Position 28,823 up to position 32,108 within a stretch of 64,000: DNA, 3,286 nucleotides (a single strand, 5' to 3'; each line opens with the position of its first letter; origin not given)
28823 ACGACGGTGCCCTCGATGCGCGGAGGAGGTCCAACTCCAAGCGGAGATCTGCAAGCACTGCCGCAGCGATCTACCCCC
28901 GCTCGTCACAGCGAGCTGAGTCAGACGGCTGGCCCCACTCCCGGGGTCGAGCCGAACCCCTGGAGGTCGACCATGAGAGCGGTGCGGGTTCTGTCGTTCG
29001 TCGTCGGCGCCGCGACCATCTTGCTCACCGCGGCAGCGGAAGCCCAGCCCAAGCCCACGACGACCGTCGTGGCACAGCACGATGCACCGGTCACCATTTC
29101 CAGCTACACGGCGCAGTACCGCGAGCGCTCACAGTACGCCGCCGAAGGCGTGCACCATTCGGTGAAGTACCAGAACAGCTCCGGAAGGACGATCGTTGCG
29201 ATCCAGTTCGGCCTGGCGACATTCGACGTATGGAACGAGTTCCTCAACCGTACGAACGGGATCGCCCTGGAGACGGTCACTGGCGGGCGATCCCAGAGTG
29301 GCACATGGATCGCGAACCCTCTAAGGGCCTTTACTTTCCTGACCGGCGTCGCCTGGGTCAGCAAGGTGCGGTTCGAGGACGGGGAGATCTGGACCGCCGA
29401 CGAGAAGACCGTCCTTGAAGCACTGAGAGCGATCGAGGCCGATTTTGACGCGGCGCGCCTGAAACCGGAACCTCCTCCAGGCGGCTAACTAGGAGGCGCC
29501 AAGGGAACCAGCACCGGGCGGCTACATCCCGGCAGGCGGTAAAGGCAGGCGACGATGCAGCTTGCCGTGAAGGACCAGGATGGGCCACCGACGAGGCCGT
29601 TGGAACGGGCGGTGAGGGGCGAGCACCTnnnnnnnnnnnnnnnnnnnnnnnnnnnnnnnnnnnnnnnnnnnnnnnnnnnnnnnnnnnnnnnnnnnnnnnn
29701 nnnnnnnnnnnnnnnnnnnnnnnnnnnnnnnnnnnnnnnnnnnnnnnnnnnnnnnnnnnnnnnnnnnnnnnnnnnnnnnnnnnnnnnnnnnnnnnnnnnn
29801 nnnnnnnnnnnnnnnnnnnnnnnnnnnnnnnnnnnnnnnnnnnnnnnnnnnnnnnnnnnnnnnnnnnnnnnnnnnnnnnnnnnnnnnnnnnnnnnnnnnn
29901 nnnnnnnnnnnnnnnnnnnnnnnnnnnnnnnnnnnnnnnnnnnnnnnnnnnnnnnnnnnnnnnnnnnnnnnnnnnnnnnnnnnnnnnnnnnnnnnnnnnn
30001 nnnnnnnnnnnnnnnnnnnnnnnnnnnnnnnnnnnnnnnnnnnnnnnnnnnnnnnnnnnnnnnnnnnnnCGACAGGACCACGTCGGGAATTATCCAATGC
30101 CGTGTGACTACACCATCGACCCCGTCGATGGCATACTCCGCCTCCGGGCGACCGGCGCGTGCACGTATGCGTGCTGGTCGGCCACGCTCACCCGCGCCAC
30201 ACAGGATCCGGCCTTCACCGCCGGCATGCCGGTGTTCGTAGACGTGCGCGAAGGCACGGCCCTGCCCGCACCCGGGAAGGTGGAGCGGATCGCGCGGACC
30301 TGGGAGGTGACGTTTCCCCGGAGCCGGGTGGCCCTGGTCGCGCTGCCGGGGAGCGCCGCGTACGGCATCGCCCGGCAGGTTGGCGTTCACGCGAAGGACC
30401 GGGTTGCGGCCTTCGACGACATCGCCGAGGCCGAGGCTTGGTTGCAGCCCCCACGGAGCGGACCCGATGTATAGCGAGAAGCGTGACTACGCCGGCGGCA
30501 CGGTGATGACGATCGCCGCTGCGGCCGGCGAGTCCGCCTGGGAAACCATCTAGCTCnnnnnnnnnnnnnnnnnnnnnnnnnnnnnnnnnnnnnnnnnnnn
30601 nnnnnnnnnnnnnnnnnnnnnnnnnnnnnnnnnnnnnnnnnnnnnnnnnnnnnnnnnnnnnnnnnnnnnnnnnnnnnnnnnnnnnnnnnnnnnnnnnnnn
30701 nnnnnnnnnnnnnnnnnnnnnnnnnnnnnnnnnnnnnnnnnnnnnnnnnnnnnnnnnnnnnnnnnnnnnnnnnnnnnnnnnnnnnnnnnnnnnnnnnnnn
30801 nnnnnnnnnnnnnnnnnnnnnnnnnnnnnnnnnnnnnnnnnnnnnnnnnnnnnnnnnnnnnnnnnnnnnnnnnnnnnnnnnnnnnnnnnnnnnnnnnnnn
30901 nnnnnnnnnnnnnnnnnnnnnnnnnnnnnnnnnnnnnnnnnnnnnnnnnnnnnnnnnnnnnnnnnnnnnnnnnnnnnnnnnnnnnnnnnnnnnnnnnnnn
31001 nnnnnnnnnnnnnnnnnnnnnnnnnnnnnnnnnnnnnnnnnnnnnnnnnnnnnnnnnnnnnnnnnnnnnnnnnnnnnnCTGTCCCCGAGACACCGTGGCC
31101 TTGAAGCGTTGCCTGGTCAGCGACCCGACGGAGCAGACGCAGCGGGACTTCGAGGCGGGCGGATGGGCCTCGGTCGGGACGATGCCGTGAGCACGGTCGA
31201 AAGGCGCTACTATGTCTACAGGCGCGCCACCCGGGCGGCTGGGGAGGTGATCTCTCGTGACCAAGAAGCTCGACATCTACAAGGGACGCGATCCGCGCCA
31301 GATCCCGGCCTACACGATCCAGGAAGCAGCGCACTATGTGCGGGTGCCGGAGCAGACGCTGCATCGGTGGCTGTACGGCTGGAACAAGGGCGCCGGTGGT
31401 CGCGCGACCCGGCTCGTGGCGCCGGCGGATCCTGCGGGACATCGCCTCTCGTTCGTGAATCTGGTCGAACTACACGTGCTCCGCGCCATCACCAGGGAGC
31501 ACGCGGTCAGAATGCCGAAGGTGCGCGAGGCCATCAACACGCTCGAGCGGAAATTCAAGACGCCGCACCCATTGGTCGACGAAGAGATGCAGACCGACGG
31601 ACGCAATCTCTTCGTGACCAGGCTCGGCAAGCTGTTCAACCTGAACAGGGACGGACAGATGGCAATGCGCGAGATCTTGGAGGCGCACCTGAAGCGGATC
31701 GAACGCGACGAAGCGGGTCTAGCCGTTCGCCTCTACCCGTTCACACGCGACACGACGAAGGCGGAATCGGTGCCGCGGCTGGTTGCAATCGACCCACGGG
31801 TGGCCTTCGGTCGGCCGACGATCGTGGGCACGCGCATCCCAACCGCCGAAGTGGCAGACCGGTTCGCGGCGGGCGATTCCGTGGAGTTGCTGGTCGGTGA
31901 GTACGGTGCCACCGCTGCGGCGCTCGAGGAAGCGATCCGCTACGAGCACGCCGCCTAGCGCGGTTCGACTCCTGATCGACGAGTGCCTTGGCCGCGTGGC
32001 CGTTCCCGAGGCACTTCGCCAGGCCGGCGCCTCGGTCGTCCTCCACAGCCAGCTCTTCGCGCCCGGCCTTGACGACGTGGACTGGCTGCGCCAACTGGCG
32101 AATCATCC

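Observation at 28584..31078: Five-gene cargo block of unknown function between the prophage repressor and the TA/integrase end: candidate novel exclusion or defence module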

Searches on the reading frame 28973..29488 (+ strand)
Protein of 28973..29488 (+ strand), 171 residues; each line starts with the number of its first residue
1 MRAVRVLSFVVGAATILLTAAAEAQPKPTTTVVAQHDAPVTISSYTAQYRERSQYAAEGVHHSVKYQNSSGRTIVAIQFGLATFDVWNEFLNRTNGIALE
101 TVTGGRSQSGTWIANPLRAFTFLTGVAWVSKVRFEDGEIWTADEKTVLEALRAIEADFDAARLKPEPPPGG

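Call 3: search_protein_families(library=pfam, max_evalue=0.1, proteins=[window:28973-29485:+])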
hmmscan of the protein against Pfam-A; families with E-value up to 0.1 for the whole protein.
seq(171 aa): 1 family
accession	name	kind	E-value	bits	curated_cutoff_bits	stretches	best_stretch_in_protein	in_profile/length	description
PF19092.6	DUF5780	-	0.049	14.3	28.2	0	126-142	80-96/109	Family of unknown function (DUF5780)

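Call 4: search_protein_families(library=padloc, max_evalue=0.1, proteins=[window:28973-29485:+])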
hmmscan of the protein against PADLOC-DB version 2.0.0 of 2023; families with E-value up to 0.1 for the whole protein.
seq(171 aa): 1 family
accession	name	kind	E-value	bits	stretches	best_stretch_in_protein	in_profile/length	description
PDLC04018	PD-Lambda-5_B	-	0.022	12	1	71-112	105-143/291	-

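Call 5: search_protein_families(library=phrogs, max_evalue=0.1, proteins=[window:28973-29485:+])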
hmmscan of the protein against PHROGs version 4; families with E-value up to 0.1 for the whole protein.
seq(171 aa): 0 families

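Call 18: find_related_loci(query=window:28973-29488:+, collection=viral_contigs, flank=8000)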
Query window:28973-29488:+ (171 aa) in viral_contigs; peptide patterns used: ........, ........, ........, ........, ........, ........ (x = any residue, [..] = any of these).
15 stretches matched a pattern, but none encodes a relative of the query by tblastn (E <= 1e-3).

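Call 28: search_protein_families(library=ncbifam, max_evalue=0.1, proteins=[window:28973-29488:+])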
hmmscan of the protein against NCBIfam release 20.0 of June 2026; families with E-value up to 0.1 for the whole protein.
window:28973-29488:+ (171 aa): 0 families

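Call 51: predict_structure(alignment_id=A3)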
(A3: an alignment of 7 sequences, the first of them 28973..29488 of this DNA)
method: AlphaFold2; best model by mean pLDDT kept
length: 171 residues; sequences in the alignment: 7
mean_pLDDT: 75.7   pTM: 0.70
mean pLDDT of the five models: 75.7, 67.9, 64.5, 63.2, 46.8
residues with pLDDT >= 90: 66; 70-90: 41; 50-70: 34; < 50: 30
segments of 3 or more residues with pLDDT < 50: 1-23, 166-171
pLDDT, mean of each block of 10 residues (from residue 1): 41 42 61 94 90 68 94 96 69 80 93 70 84 97 91 72 49 35
secondary structure, 60 per line:
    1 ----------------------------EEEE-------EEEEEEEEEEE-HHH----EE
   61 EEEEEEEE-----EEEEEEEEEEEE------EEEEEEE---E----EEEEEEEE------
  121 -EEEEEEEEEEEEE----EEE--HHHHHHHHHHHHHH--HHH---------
elements in order: E29-32 E40-50 E59-68 E74-85 E92-98 E107-114 E122-134 E139-141 H144-157

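Call 55: fold_search(model_id=the predicted structure, library=pdb)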
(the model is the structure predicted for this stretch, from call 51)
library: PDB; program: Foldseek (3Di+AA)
matches with E <= 10: 1401; with E <= 0.001: 0
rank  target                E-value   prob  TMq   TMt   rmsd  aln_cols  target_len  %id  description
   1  5tta_A                1.8e-03  1.00  0.48  0.40   8.1       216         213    9  A 1.85A X-Ray Structure from Peptoclostridium difficile 630 of a Hypothetical Protein (released 2017-02-01)
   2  5tf0_A                2.0e-03  1.00  0.32  0.09   8.7       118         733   12  Crystal Structure of Glycosil Hydrolase Family 3 N-Terminal Domain Protein from Bacteroides intestinalis (released 2016-10-05)
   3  1xq4_B                2.5e-03  1.00  0.38  0.52   9.3       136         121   14  Crystal Structure of the Putative ApaA Protein from Bordetella pertussis, Northeast Structural Genomics Target BeR40 (released 2004-11-09)
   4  1tza_A                3.6e-03  1.00  0.37  0.46   6.5       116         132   16  X-ray structure of Northeast Structural Genomics Consortium target SoR45 (released 2004-07-27)
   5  1xq4_A                5.0e-03  1.00  0.37  0.50   9.3       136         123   14  Crystal Structure of the Putative ApaA Protein from Bordetella pertussis, Northeast Structural Genomics Target BeR40 (released 2004-11-09)
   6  8b6l_E                5.6e-03  1.00  0.33  0.37  22.4       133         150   13  Subtomogram average of the human Sec61-TRAP-OSTA-translocon (released 2022-12-07)
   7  8rjc_5                5.9e-03  1.00  0.33  0.32  21.7       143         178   10  Structure of the rabbit 80S ribosome stalled on a 2-TMD rhodopsin intermediate in complex with Sec61-TRAP, open confor (released 2024-01-24)
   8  4zob_A                6.9e-03  0.97  0.29  0.09   7.9       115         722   13  Crystal Structure of beta-glucosidase from Listeria innocua in complex with gluconolactone (released 2016-05-18)
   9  8i0z_B                7.3e-03  0.96  0.26  0.15  14.6       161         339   12  Structure of beta-arrestin2 in complex with a phosphopeptide corresponding to the human C5a anaphylatoxin chemotactic  (released 2023-05-17)
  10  1xq4_C                7.8e-03  1.00  0.38  0.51   5.4       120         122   12  Crystal Structure of the Putative ApaA Protein from Bordetella pertussis, Northeast Structural Genomics Target BeR40 (released 2004-11-09)
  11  6byc                  9.7e-03  0.99  0.32  0.08   5.8       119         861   20  Crystal structure of the GH2 exo-beta-mannanase from Xanthomonas axonopodis pv. citri (released 2018-07-18)
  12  8fuu                  9.7e-03  0.95  0.24  0.12  15.5       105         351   13  Crystal structure of Xenopus laevis arrestin 1 - P3221 crystal form (released 2024-07-24)
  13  9uyj_A                1.0e-02  0.97  0.25  0.15   7.6       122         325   12  Cryo-EM structure of the G protein-coupled receptor 1 (GPR1) bound to chemerin and beta-arrestin 1 (Conformation 3) (released 2025-11-19)
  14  8go9_A                1.0e-02  0.84  0.23  0.12  16.2       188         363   10  Structure of beta-arrestin2 in complex with a phosphopeptide corresponding to the human Atypical chemokine receptor 2, (released 2023-12-27)
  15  9cx3_B                1.2e-02  0.66  0.21  0.12  15.1       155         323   12  Structure of SH3 domain of Src in complex with beta-arrestin 1 (released 2024-11-13)
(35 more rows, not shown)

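Call 68: search_solved_structures(query=A3, max_evalue=1)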
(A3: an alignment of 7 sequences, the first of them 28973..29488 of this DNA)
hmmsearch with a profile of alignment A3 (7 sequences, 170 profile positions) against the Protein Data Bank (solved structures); distinct sequences matched with E-value up to 1: 1.
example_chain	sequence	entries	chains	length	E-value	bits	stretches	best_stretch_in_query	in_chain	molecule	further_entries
3clw_A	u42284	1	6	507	0.19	14.4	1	92-165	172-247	Conserved exported protein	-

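Call 79: find_related_loci(query=A3, collection=viral_contigs, flank=6000)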
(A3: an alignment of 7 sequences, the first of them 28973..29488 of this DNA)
Query A3 (171 aa) in viral_contigs; peptide patterns used: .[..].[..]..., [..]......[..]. (x = any residue, [..] = any of these).
183 stretches matched a pattern, but none encodes a relative of the query by tblastn (E <= 1e-3).

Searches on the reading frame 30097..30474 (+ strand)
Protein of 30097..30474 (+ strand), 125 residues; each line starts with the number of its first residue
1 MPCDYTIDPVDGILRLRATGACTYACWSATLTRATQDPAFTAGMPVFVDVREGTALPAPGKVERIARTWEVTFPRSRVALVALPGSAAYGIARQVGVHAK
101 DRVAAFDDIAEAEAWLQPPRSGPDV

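Call 3: search_protein_families(library=pfam, max_evalue=0.1, proteins=[window:30097-30471:+])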
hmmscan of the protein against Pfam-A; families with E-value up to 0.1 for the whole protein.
seq(125 aa): 0 families

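Call 4: search_protein_families(library=padloc, max_evalue=0.1, proteins=[window:30097-30471:+])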
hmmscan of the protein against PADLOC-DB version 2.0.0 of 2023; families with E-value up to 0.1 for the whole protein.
seq(125 aa): 0 families

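Call 5: search_protein_families(library=phrogs, max_evalue=0.1, proteins=[window:30097-30471:+])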
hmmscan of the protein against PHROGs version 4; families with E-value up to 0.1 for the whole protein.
seq(125 aa): 0 families

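Call 8: find_encoding_contigs(protein=window:30097-30474:+, flank=10000, max_places=10)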
Protein window:30097-30474:+ (125 aa): 1 contig read that carries it; 1 place shown.
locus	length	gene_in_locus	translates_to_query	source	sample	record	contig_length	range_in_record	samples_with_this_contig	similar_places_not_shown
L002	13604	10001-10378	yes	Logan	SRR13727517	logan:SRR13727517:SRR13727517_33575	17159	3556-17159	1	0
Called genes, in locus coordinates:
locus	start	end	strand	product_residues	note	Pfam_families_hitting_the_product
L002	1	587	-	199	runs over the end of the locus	-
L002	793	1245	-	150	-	PF04266:ASCH (weak)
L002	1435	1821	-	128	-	-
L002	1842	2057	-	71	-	-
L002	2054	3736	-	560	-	PF02195:ParB_N, PF17762:HTH_ParB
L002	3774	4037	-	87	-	-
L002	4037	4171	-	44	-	-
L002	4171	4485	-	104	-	-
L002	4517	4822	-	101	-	-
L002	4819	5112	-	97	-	-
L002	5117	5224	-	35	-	-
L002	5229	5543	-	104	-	-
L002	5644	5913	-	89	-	-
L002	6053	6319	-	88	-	PF12728:HTH_17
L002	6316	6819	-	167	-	PF06892:Phage_CP76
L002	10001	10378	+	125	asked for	-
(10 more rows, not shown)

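Call 19: find_related_loci(query=window:30097-30474:+, collection=viral_contigs, flank=8000)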
Query window:30097-30474:+ (125 aa) in viral_contigs; peptide patterns used: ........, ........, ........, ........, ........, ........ (x = any residue, [..] = any of these).
12 stretches matched a pattern, but none encodes a relative of the query by tblastn (E <= 1e-3).

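Call 28: search_protein_families(library=ncbifam, max_evalue=0.1, proteins=[window:30097-30474:+])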
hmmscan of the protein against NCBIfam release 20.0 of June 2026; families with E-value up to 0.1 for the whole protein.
window:30097-30474:+ (125 aa): 0 families

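Call 30: search_protein_representatives(protein=window:30097-30474:+)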
Query: 125 residues. Proteins with E-value up to 0.001 (for the whole library): 176; up to 1e-10: 11; up to 1e-30: 1. The best 150 are listed.
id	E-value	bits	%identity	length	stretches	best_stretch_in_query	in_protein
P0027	4.0e-78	276.3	100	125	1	1-125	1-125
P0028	2.7e-22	95.9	45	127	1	2-120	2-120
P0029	9.7e-16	74.7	41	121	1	1-120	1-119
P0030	1.4e-13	67.8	40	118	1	1-116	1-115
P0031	6.0e-13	65.7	35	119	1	10-119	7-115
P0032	1.1e-12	64.8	35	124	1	2-117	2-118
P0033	4.1e-12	63.0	36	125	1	4-117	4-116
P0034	4.2e-12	62.9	39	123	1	8-116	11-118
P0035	7.7e-12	62.1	34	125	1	1-117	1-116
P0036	1.1e-11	61.6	36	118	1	2-117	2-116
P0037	1.2e-11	61.5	38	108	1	14-117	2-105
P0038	1.8e-10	57.6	33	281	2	3-122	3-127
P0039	2.1e-10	57.5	37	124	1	12-118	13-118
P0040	2.8e-10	57.0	40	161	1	1-116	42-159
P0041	1.2e-09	55.0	36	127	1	4-116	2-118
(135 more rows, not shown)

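Call 32: search_protein_families(library=pfam, alignment_id=A2, max_evalue=0.01)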
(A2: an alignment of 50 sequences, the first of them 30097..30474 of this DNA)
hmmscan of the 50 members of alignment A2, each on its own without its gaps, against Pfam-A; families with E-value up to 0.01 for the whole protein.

A. member 1, window:30097-30474:+ (125 aa): 0 families

B. families by the number of members that match (of 50 scanned): 3 families
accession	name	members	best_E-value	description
PF11964.13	SpoIIAA-like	24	9.5e-09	SpoIIAA-like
PF12242.14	Eno-Rase_NADH_b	1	0.00016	NAD(P)H binding domain of trans-2-enoyl-CoA reductase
PF25056.1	DUF7793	1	0.00016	Domain of unknown function (DUF7793)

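Call 33: search_solved_structures(query=A2, max_evalue=1)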
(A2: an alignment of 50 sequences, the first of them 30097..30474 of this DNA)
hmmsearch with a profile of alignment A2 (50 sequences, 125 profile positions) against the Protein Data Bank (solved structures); distinct sequences matched with E-value up to 1: 9.
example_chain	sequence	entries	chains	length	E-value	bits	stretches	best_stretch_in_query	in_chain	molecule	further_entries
4fdv_A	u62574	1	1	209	0.0036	20.6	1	7-67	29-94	Precorrin-8X methylmutase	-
4au1_A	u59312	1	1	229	0.0049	20.2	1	7-67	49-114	PRECORRIN-8X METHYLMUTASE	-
5n0g_A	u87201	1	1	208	0.0069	19.7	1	7-69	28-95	Precorrin-8X methylmutase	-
2q3l_A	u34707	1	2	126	0.01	19.1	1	41-117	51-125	Uncharacterized protein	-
2ook_A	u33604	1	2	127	0.016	18.5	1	41-118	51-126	Hypothetical protein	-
8wmt_A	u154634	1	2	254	0.15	15.4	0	35-98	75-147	cis-epoxysuccinic hydrolase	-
3bl4_A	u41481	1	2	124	0.38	14.1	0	48-119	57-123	Uncharacterized protein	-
8j1c_A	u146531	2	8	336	0.54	13.6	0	46-108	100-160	Ornithine cyclodeaminase family protein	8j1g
1r8i_A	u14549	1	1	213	0.93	12.8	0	30-97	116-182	TraC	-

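Call 46: find_encoding_contigs(protein=P0028, flank=8000, max_places=4)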
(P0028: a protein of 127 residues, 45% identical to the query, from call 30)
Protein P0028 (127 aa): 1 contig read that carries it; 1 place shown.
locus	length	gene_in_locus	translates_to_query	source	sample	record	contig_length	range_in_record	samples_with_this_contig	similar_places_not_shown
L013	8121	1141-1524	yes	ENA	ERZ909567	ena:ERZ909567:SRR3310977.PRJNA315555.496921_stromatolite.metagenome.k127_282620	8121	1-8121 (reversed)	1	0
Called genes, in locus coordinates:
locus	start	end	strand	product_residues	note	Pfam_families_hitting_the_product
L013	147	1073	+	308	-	-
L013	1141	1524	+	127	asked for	-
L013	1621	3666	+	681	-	PF00884:Sulfatase, PF01663:Phosphodiest, PF13432:TPR_16 (faint), PF13176:TPR_7 (faint), PF13174:TPR_6 (faint), PF00515:TPR_1 (faint), PF07719:TPR_2 (faint), PF14559:TPR_19 (weak), +3 more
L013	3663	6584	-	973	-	PF13620:CarboxypepD_reg, PF13715:CarbopepD_reg_2 (weak), PF25183:OMP_b-brl_4 (weak)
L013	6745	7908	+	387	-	PF01594:AI-2E_transport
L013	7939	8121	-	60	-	?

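Call 78: find_encoding_contigs(protein=P0029, flank=6000, max_places=3)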
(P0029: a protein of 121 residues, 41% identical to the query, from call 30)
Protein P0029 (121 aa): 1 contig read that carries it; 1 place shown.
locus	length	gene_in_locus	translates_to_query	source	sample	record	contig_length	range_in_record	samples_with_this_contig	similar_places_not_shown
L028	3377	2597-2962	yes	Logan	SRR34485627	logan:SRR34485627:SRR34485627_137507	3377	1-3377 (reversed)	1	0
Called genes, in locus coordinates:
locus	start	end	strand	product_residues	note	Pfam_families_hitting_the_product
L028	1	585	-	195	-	?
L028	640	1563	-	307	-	PF01261:AP_endonuc_2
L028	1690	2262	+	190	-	PF12804:NTP_transf_3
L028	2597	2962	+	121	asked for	-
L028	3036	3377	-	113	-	?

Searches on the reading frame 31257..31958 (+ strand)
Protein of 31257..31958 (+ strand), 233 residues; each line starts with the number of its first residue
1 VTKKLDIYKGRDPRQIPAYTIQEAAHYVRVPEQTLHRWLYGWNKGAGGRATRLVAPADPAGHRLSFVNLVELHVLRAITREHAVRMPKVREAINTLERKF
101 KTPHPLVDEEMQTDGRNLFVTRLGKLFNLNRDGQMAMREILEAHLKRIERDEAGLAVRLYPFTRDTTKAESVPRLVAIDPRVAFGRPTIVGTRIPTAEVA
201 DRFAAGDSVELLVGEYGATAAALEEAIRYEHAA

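Call 3: search_protein_families(library=pfam, max_evalue=0.1, proteins=[window:31257-31955:+])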
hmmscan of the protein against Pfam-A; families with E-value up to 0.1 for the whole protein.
seq(233 aa): 4 families
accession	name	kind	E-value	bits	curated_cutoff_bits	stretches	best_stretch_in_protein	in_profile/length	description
PF04255.20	DUF433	-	1.1e-13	51.2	23.6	1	177-229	2-55/56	Protein of unknown function (DUF433)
PF21321.3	HTH_66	-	8.1e-06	26.6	24.3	1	17-93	1-83/83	Putative DNA-binding HTH domain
PF12728.13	HTH_17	-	0.0019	18.9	27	1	19-39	2-22/51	Helix-turn-helix domain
PF13384.12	HTH_23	-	0.0058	16.9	24.6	1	19-46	18-46/50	Homeodomain-like domain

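Call 4: search_protein_families(library=padloc, max_evalue=0.1, proteins=[window:31257-31955:+])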
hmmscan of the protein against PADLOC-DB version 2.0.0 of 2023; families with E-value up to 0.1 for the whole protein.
seq(233 aa): 1 family
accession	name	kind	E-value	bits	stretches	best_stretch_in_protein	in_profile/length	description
PDLC04133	mad1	-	0.017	13.4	1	18-40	5-27/60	mads_1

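Call 5: search_protein_families(library=phrogs, max_evalue=0.1, proteins=[window:31257-31955:+])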
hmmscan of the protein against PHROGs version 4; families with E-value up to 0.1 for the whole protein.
seq(233 aa): 2 families
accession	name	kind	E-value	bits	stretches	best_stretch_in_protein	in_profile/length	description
phrog_31673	-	unknown function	0.0052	17.5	1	65-218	43-185/207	-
phrog_11928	-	unknown function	0.0066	17.3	1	176-213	7-44/74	-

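Call 28: search_protein_families(library=ncbifam, max_evalue=0.1, proteins=[window:31257-31958:+])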
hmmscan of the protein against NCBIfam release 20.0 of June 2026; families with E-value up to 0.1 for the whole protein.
window:31257-31958:+ (233 aa): 1 family
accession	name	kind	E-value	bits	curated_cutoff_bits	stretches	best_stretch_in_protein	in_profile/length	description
TIGR01764.1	excise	domain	0.0057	17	28.8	1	19-39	2-22/49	excisionase family DNA-binding protein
